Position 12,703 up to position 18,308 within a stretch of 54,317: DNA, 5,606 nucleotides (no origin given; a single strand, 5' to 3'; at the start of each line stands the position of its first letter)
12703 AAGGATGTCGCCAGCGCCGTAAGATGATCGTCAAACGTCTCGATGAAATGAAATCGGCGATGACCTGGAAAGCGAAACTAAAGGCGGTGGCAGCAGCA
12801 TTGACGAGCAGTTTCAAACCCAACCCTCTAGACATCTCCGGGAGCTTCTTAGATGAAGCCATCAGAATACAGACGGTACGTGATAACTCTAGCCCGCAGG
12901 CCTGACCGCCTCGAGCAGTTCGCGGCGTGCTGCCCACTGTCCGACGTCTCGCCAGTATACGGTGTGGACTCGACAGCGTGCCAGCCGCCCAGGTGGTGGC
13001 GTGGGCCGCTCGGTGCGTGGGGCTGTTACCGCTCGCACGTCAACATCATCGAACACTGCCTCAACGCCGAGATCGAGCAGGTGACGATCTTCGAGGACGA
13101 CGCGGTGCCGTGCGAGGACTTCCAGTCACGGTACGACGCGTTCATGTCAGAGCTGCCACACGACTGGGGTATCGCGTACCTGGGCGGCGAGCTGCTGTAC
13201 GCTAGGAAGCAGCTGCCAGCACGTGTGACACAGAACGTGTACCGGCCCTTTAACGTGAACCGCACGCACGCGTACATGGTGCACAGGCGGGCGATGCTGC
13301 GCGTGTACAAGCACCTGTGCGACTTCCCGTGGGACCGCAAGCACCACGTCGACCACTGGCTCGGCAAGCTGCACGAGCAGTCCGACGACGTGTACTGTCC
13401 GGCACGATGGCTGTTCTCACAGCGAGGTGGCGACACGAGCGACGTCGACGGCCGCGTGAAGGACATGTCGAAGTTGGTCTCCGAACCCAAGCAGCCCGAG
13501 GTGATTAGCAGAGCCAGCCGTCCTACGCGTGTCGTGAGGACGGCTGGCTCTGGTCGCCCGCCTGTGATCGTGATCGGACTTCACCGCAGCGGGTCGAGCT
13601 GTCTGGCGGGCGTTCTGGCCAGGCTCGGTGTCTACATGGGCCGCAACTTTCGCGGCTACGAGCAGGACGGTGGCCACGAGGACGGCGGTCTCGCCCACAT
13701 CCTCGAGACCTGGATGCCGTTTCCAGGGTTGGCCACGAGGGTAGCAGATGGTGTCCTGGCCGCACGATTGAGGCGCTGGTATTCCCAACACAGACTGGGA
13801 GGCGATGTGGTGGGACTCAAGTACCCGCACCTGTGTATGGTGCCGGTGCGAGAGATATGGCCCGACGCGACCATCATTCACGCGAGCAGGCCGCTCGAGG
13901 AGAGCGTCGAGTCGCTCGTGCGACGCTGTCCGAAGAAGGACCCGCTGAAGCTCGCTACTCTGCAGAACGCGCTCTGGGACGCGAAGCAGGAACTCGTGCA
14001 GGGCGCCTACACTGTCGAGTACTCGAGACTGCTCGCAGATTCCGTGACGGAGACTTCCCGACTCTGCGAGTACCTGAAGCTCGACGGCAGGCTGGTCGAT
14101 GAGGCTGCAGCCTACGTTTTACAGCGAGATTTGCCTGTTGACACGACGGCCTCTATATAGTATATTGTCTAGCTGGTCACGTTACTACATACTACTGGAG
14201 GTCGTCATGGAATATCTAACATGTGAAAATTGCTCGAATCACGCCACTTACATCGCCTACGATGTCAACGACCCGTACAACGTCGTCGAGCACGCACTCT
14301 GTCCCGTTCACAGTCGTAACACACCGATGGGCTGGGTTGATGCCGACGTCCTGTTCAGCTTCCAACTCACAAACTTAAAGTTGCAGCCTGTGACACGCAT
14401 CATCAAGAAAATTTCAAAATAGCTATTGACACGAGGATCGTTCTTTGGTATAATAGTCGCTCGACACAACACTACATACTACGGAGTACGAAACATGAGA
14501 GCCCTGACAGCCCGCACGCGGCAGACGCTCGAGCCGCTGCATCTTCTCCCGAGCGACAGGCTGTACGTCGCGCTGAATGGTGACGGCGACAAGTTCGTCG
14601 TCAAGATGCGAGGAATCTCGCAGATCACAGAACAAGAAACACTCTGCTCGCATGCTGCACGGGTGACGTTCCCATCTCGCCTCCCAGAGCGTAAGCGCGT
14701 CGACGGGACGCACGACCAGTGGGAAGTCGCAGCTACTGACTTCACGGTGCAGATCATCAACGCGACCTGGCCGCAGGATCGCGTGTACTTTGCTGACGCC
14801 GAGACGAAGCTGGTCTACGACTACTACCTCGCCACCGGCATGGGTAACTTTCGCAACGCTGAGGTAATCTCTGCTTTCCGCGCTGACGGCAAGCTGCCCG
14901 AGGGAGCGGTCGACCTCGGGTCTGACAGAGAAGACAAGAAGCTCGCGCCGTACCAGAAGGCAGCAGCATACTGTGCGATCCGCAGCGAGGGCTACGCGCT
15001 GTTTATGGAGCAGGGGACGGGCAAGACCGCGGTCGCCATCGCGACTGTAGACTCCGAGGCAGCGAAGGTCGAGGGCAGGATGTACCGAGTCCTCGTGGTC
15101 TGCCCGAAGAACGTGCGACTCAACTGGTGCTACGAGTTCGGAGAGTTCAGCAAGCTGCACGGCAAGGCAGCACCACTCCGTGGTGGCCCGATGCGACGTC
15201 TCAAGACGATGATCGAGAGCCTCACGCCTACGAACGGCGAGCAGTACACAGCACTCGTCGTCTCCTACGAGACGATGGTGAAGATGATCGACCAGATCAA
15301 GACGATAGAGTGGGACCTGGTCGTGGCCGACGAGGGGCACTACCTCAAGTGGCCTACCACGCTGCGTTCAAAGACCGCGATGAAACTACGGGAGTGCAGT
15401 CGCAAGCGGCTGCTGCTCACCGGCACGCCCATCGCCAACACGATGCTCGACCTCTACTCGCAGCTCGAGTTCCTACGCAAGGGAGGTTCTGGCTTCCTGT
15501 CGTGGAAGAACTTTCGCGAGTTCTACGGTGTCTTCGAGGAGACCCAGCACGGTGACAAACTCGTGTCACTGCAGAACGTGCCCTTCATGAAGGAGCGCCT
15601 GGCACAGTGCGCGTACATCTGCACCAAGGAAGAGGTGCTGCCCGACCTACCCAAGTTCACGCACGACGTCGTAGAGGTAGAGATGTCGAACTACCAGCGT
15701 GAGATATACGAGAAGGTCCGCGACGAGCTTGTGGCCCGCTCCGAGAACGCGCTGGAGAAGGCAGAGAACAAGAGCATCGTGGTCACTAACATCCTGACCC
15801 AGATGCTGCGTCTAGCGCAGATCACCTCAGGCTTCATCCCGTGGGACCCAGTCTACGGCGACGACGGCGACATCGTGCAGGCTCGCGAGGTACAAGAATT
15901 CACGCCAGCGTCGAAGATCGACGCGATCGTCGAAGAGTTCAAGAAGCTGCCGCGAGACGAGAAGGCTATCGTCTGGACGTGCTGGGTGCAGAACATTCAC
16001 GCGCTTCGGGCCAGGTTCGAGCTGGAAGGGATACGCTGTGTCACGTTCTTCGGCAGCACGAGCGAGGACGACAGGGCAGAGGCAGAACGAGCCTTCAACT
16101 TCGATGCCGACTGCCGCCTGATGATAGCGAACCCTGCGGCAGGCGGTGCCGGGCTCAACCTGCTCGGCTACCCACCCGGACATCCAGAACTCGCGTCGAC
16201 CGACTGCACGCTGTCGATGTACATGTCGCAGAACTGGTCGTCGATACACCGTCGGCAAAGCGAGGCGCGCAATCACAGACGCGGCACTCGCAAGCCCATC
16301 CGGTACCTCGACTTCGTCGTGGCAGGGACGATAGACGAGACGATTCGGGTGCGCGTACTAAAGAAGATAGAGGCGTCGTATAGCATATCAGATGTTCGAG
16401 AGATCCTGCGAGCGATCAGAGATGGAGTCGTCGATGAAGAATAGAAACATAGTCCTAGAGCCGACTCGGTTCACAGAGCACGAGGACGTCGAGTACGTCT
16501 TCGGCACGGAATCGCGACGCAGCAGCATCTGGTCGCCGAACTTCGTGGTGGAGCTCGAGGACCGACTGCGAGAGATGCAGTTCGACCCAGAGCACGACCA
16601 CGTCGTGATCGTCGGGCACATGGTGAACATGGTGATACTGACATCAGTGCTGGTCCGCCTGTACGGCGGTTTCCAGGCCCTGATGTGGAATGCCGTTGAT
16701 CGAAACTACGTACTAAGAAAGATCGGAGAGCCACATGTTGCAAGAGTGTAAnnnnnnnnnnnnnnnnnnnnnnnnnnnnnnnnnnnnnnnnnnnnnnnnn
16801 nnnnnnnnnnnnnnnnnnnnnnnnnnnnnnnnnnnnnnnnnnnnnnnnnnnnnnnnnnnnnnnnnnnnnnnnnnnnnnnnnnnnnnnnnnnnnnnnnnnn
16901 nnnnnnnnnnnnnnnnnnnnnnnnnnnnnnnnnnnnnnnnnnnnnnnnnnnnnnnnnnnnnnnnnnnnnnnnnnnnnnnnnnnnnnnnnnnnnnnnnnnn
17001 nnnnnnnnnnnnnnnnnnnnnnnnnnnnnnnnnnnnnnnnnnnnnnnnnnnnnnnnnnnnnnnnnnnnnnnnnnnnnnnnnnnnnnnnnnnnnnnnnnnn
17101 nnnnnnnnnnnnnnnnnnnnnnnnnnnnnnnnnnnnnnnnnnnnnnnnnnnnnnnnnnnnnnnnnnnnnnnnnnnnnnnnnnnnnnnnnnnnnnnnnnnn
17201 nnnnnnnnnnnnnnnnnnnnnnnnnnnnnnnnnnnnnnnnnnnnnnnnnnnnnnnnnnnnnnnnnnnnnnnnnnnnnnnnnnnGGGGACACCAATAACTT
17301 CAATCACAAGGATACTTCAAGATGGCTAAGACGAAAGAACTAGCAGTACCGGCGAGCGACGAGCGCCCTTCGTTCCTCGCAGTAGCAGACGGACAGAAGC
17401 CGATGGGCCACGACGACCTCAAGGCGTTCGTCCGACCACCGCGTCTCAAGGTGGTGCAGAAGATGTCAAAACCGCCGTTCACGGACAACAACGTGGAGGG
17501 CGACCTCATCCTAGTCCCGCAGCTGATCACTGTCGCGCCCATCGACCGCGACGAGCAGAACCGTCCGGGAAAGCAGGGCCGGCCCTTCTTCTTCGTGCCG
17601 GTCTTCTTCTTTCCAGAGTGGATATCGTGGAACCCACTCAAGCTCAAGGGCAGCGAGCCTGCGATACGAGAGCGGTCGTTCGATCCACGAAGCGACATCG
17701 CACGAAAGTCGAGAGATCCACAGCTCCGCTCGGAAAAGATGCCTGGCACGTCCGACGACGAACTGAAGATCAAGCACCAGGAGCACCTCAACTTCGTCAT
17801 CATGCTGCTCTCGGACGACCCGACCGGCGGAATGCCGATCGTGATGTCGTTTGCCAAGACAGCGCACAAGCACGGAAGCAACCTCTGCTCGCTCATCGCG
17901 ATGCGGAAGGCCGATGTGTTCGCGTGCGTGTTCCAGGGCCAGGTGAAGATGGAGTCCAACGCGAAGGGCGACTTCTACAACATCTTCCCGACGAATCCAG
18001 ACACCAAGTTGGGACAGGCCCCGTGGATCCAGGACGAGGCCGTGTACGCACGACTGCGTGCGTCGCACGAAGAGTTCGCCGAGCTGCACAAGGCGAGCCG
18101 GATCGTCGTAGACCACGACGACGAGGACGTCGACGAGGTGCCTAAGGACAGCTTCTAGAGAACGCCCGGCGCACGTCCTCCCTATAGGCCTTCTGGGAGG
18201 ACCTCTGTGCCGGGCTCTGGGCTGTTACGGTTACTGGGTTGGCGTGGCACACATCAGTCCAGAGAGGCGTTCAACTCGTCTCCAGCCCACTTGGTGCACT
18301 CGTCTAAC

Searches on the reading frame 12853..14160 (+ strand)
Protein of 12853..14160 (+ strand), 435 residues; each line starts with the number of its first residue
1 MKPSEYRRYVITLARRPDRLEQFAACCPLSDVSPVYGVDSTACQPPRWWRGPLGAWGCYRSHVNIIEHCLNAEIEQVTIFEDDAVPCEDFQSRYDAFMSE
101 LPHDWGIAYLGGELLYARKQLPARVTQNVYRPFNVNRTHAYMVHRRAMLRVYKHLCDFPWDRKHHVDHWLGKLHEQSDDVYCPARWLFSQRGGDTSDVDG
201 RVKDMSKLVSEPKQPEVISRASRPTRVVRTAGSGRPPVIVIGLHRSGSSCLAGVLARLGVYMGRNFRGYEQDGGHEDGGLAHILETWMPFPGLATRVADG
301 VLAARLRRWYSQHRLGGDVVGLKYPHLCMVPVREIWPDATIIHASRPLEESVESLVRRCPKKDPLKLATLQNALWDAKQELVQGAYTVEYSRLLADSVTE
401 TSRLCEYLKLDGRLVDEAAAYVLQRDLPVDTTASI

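Call 6: search_protein_families(library=pfam, proteins=[window:12853-14160:+], max_evalue=0.1)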
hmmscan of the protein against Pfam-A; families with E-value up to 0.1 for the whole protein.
window:12853-14160:+ (435 aa): 2 families
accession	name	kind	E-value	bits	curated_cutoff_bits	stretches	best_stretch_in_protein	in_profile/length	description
PF01755.23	Glyco_transf_25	-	1.2e-09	38.7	24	1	54-140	66-152/199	Glycosyltransferase family 25 (LPS biosynthesis protein)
PF13469.12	Sulfotransfer_3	-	3.5e-08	34.4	27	1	237-411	1-213/216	Sulfotransferase family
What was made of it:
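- Checked: The GT25::Sulfotransfer_3 fusion at 12853-14160 is confirmed (call 6).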

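Call 7: search_protein_families(library=phrogs, proteins=[window:12853-14160:+], max_evalue=0.1)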
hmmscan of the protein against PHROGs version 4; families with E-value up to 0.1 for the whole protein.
window:12853-14160:+ (435 aa): 3 families
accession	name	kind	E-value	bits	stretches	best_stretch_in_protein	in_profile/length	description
phrog_854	-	moron, auxiliary metabolic gene and host takeover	5.7e-07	30.5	1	54-116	34-96/211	glucosyltransferase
phrog_2835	-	moron, auxiliary metabolic gene and host takeover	0.00012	22.5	1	57-156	78-174/280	glucosyltransferase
phrog_16010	-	moron, auxiliary metabolic gene and host takeover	0.0004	21.1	1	55-107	61-107/208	glycosyltransferase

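Call 61: search_protein_families(library=ncbifam, proteins=[window:12853-14160:+], max_evalue=0.1)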
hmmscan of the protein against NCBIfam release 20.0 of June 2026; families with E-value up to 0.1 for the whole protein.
window:12853-14160:+ (435 aa): 0 families

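Call 82: search_dna_similar(query=window:12853-14160:+, collection=phages, mode=protein, max_evalue=0.001, max_rows=25)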
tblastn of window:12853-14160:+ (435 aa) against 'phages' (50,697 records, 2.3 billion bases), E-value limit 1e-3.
Records with a match: 3; places in all: 4; records where one place covers at least 80% of the query: 0.
Best place of each record, by identity: <60% 3.
By first word of the organism name: uncultured 3.
By host as written in the record: - 3.
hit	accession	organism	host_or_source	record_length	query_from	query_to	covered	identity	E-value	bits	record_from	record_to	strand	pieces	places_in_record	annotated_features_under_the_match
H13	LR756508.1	uncultured phage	metagenomic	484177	7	162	36%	27.8%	6e-11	71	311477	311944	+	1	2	record has no annotation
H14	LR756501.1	uncultured phage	metagenomic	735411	9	142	31%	27.6%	2e-7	60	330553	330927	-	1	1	record has no annotation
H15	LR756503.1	uncultured phage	metagenomic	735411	9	142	31%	27.6%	2e-7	60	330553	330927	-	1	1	record has no annotation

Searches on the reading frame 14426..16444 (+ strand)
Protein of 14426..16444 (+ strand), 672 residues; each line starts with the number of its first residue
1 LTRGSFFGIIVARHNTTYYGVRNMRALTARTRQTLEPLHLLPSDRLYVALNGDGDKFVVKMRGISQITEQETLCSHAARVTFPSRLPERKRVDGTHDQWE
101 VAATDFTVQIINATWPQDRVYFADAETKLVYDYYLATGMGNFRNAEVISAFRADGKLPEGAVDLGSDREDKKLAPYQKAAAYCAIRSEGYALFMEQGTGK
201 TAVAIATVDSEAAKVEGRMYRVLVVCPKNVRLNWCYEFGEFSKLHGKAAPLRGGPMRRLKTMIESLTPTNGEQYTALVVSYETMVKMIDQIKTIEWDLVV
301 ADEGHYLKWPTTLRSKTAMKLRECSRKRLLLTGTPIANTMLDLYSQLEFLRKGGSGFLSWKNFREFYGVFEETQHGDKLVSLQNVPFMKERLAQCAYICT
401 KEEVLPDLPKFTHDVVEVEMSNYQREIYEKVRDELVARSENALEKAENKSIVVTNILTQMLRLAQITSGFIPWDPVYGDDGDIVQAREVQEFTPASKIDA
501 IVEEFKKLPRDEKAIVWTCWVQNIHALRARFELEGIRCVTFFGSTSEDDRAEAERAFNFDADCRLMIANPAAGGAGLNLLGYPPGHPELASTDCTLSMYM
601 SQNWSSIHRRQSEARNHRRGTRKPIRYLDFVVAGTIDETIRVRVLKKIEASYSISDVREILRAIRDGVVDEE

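Call 6: search_protein_families(library=pfam, proteins=[window:14426-16444:+], max_evalue=0.1)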
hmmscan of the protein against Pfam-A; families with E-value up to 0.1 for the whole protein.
window:14426-16444:+ (672 aa): 5 families
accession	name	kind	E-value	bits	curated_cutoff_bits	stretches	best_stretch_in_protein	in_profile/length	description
PF00176.29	SNF2-rel_dom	-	1.5e-32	113.3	24.9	1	188-466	18-284/290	SNF2-related domain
PF04851.21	ResIII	-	2.2e-07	31.4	22.5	1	172-335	3-162/164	Type III restriction enzyme, res subunit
PF00270.35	DEAD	-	1.9e-05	24.9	26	1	175-338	2-162/167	DEAD/DEAH box helicase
PF00271.37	Helicase_C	-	6.2e-05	23.6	23.5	1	497-579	2-81/110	Helicase conserved C-terminal domain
PF07652.20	Flavi_DEAD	-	0.06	13.8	21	0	278-335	77-136/148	Flavivirus DEAD domain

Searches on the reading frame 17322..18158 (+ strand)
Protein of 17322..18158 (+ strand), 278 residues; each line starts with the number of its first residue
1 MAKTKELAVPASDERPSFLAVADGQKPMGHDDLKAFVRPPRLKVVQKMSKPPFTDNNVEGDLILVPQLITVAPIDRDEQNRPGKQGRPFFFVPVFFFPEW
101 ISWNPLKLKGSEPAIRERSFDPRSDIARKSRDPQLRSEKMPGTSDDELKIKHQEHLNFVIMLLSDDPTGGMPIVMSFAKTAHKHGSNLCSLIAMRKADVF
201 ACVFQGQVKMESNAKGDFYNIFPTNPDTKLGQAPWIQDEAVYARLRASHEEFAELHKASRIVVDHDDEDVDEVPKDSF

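Call 77: search_protein_families(library=pfam, proteins=[window:17322-18158:+], max_evalue=0.001)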
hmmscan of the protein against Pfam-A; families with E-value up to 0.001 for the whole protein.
window:17322-18158:+ (278 aa): 1 family
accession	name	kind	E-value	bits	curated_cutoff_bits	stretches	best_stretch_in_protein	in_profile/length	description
PF23977.1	Pam3_Gp34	-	1.3e-12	48.5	27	1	87-250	72-227/235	Pam3 phage gp34-like protein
